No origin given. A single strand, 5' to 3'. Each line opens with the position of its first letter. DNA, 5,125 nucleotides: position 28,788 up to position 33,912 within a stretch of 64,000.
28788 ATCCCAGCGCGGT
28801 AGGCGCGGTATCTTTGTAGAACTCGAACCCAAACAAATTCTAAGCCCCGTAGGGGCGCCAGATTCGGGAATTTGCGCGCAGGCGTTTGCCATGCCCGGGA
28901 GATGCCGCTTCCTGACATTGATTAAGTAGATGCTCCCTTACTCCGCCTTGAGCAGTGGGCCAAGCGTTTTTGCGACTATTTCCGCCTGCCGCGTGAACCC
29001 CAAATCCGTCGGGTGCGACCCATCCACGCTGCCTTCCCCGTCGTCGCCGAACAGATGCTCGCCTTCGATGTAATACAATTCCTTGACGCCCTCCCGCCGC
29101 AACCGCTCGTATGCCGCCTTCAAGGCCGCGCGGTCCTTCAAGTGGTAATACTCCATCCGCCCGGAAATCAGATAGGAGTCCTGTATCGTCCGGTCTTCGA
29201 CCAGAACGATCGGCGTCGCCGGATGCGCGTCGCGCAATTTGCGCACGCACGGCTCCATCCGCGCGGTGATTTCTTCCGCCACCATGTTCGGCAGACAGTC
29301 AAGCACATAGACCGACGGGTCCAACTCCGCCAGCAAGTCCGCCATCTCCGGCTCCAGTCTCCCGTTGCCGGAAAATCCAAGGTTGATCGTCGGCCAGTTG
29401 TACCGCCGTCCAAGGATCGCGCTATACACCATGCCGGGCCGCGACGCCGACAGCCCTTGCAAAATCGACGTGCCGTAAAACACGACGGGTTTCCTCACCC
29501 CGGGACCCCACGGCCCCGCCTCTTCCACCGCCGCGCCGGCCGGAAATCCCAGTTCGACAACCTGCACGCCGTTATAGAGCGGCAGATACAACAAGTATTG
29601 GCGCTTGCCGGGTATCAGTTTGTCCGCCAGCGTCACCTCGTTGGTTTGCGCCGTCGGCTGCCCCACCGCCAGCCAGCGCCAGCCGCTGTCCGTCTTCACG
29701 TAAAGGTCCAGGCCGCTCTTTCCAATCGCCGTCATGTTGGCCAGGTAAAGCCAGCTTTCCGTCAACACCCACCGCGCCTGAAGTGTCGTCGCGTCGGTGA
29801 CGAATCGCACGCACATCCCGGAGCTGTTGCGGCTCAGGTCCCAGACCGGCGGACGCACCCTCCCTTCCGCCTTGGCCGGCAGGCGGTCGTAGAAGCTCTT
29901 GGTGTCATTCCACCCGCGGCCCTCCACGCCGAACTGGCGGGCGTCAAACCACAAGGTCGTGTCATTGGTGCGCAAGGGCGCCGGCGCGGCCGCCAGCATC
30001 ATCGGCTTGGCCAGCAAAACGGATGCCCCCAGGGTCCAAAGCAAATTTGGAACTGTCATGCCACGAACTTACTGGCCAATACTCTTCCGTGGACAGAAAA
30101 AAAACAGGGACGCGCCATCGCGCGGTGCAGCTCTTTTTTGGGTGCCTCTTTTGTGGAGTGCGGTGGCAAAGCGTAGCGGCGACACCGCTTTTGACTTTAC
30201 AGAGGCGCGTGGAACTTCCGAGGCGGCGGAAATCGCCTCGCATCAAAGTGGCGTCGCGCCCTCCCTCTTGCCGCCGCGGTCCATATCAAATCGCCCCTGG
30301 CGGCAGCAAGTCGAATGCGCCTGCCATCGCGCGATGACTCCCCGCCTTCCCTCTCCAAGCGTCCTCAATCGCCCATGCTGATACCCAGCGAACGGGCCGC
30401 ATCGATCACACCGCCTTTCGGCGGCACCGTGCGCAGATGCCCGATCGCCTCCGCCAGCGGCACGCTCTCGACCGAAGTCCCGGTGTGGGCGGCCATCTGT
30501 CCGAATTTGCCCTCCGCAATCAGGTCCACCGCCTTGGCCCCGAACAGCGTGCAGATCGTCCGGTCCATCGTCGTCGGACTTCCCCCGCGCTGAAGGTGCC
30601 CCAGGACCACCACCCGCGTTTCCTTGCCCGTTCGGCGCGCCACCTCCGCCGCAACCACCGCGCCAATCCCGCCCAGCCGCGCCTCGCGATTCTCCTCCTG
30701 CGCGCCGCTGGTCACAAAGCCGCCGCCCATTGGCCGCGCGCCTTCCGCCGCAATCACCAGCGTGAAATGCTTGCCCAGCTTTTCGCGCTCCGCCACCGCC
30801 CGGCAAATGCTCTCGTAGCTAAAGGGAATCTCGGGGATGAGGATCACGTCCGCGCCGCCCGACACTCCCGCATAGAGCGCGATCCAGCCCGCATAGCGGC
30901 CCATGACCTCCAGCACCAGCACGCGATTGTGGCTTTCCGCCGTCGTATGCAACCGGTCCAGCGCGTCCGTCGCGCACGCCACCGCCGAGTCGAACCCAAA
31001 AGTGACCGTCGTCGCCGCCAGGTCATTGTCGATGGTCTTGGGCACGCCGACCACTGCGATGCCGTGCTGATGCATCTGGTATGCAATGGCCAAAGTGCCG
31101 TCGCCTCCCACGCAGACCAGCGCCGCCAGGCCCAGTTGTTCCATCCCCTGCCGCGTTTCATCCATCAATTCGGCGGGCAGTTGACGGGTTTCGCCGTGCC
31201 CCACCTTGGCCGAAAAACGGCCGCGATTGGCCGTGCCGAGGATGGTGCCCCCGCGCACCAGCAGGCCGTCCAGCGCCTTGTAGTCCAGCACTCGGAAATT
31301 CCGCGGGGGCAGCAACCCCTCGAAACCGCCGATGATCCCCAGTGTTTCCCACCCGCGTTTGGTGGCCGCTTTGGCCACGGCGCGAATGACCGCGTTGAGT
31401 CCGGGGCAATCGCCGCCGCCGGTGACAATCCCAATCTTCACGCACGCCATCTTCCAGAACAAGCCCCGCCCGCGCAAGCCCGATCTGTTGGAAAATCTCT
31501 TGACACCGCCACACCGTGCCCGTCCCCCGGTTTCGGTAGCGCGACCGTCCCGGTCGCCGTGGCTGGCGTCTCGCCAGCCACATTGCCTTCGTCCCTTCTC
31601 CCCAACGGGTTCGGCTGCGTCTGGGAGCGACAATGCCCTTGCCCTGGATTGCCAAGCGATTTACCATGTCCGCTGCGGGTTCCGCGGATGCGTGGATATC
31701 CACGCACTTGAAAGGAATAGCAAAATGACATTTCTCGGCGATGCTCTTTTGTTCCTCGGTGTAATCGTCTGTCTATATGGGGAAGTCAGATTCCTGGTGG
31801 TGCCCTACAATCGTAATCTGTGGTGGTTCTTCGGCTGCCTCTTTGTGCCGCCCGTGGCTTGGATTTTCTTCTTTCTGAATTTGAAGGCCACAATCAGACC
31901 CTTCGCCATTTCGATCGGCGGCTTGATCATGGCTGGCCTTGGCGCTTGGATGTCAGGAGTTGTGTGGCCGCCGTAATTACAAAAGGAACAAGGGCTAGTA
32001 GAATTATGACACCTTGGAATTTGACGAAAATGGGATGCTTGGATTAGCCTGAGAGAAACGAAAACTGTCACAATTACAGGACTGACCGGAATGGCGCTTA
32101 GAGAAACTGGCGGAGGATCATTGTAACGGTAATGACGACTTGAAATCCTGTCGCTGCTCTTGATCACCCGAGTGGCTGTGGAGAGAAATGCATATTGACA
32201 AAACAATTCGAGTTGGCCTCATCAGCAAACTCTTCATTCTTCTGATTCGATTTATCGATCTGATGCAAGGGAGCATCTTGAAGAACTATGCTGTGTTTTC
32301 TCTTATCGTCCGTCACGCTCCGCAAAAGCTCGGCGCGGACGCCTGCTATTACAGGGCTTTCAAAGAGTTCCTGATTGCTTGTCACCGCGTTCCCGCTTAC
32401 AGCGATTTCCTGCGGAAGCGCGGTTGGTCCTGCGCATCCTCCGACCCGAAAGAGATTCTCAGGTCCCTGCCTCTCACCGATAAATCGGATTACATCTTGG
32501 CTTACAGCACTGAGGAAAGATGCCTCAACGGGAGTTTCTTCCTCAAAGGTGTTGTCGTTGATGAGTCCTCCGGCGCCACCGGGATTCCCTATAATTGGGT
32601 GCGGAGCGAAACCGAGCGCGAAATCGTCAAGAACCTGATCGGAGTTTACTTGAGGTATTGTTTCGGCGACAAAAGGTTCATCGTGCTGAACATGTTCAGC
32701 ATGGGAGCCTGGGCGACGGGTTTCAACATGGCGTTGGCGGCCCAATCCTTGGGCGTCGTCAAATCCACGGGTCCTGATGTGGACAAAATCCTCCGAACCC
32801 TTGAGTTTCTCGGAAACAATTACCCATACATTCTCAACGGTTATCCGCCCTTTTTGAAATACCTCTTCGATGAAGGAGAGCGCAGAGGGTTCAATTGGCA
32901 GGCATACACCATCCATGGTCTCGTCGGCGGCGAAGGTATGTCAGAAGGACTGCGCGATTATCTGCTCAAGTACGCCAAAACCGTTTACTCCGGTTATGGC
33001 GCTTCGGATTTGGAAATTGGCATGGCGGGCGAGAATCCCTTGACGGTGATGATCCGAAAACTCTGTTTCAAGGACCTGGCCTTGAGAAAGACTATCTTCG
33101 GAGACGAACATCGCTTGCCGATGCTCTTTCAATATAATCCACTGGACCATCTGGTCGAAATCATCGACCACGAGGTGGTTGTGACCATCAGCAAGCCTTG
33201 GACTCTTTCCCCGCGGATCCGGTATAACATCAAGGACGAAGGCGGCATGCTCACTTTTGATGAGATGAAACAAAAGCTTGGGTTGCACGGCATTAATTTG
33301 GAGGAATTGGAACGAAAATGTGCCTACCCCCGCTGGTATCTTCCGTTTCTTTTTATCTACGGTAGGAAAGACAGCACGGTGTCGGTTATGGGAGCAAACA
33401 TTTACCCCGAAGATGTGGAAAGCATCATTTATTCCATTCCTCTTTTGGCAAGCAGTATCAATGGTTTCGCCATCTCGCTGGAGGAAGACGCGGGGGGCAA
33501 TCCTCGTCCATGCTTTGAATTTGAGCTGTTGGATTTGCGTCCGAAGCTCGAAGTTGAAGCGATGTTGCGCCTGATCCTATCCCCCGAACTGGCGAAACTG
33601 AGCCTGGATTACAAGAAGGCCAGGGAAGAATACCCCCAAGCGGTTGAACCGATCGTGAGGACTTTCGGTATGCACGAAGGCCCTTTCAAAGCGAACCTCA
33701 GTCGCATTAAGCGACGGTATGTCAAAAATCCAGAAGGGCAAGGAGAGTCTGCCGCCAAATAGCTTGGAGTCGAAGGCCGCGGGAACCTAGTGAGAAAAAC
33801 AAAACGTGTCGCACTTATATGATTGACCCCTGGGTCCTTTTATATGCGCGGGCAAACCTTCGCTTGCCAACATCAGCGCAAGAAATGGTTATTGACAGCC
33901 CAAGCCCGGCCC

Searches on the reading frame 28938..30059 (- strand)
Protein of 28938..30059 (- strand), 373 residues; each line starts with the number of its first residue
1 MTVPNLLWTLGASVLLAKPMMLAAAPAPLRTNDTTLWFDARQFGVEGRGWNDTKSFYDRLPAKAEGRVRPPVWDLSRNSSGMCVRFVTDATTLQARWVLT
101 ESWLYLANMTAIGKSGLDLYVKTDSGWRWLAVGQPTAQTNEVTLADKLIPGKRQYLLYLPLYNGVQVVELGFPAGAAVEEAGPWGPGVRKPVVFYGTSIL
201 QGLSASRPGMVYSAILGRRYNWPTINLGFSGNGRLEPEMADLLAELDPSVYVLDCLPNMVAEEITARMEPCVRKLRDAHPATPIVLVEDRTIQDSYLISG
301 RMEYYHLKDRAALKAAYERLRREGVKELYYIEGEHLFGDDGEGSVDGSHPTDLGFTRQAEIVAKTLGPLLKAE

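Call 58: search_protein_families(library=pfam, proteins=[window:28938-30059:-], max_evalue=0.00001)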
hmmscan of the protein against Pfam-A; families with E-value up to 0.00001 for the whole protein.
window:28938-30059:- (373 aa): 3 families
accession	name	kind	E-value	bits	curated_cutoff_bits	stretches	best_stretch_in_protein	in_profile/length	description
PF14606.12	Lipase_GDSL_3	-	4.1e-62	210.1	27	1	190-366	2-177/178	GDSL-like Lipase/Acylhydrolase family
PF14607.12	GxDLY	-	1.6e-43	148.4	27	1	37-177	3-145/146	N-terminus of Esterase_SGNH_hydro-type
PF13472.12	Lipase_GDSL_2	-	2.2e-08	35.2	32.9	1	194-354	1-175/178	GDSL-like Lipase/Acylhydrolase family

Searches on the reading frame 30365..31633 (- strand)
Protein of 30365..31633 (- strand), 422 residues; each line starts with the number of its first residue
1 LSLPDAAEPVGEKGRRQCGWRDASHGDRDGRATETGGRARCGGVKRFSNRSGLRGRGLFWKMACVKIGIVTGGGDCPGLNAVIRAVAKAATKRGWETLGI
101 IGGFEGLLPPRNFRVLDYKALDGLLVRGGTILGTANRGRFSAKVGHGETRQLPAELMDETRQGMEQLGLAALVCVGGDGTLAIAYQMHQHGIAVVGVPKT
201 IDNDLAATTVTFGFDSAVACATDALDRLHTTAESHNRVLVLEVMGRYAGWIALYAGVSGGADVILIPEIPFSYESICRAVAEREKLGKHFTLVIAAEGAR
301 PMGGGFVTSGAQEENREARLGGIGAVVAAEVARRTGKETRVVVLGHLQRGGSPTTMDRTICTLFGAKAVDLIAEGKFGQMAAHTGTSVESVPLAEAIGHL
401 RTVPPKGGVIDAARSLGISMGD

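Call 58: search_protein_families(library=pfam, proteins=[window:30365-31633:-], max_evalue=0.00001)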
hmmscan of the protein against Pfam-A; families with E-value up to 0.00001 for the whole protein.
window:30365-31633:- (422 aa): 1 family
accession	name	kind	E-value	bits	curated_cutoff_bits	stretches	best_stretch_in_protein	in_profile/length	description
PF00365.25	PFK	-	3.5e-97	325.5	30.9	1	66-372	1-277/277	Phosphofructokinase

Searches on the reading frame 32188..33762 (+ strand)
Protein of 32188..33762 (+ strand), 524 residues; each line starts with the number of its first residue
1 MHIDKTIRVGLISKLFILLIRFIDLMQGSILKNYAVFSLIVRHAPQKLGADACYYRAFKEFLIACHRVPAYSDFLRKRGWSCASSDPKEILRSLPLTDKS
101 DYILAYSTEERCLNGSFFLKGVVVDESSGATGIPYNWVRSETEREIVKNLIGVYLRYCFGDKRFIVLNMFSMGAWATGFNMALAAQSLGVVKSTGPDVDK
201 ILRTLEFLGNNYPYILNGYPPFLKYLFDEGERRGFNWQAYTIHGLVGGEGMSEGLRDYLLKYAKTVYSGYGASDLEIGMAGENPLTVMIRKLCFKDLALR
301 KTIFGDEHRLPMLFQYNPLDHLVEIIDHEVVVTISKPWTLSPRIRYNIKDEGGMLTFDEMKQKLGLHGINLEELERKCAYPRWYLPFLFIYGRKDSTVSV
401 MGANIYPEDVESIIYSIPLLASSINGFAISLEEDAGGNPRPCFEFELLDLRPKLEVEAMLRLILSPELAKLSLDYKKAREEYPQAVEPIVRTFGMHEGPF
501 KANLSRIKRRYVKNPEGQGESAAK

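Call 3: search_protein_families(library=pfam, proteins=[window:32188-33762:+], max_evalue=1)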
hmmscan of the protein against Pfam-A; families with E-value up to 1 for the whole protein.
window:32188-33762:+ (524 aa): 1 family
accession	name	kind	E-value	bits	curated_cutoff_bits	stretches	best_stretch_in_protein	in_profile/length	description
PF22438.2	FlgA_HD-like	-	0.24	12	26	0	145-170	43-65/68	Flagellar protein FlgA, HotDog domain-like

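Call 4: search_protein_families(library=ncbifam, proteins=[window:32188-33762:+], max_evalue=1)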
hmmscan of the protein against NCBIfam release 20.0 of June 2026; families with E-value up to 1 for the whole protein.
window:32188-33762:+ (524 aa): 13 families
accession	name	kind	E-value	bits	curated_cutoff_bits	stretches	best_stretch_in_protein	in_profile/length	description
NF041878.1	paak_haloarch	equivalog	1.7e-08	33.5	700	2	64-273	28-235/427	phenylacetate--CoA ligase PaaK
TIGR02155.1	PA_CoA_ligase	equivalog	6.4e-05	21.7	646.3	1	67-260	26-216/422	phenylacetate--CoA ligase PaaK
NF004837.0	PRK06187.1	subfamily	0.00027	19.3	476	1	387-419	415-447/531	long-chain-fatty-acid--CoA ligase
TIGR01923.1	menE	equivalog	0.00036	19.5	330.15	1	387-422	341-376/442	o-succinylbenzoate--CoA ligase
NF005797.0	PRK07638.1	equivalog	0.0019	16.8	518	1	387-422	376-411/487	acyl-CoA synthetase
NF002966.0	PRK03640.1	equivalog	0.008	14.8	556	1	387-421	375-409/483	o-succinylbenzoate--CoA ligase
NF053567.1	HBDA_AROS1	equivalog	0.01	14.2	1000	1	127-274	179-323/523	3-hydroxybenzoate--CoA ligase HbdA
NF006167.0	PRK08308.1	equivalog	0.012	14.5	513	1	389-419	308-338/414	acyl-CoA synthetase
NF006442.0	PRK08751.1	equivalog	0.039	12.3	1023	1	387-420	452-485/560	long-chain fatty acid--CoA ligase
NF006539.0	PRK09029.1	equivalog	0.18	10.6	494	1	388-422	347-381/458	o-succinylbenzoate--CoA ligase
NF038337.1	FAAL_FadD21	exception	0.18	10.3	1100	1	388-417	455-484/579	fatty-acid--AMP ligase FAAL21/FadD21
NF005660.0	PRK07445.1-2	equivalog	0.19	10.5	525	1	387-416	285-314/397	O-succinylbenzoic acid--CoA ligase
NF004509.1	PRK05850.1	subfamily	0.21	9.8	775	1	388-417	454-483/578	fatty-acid--AMP ligase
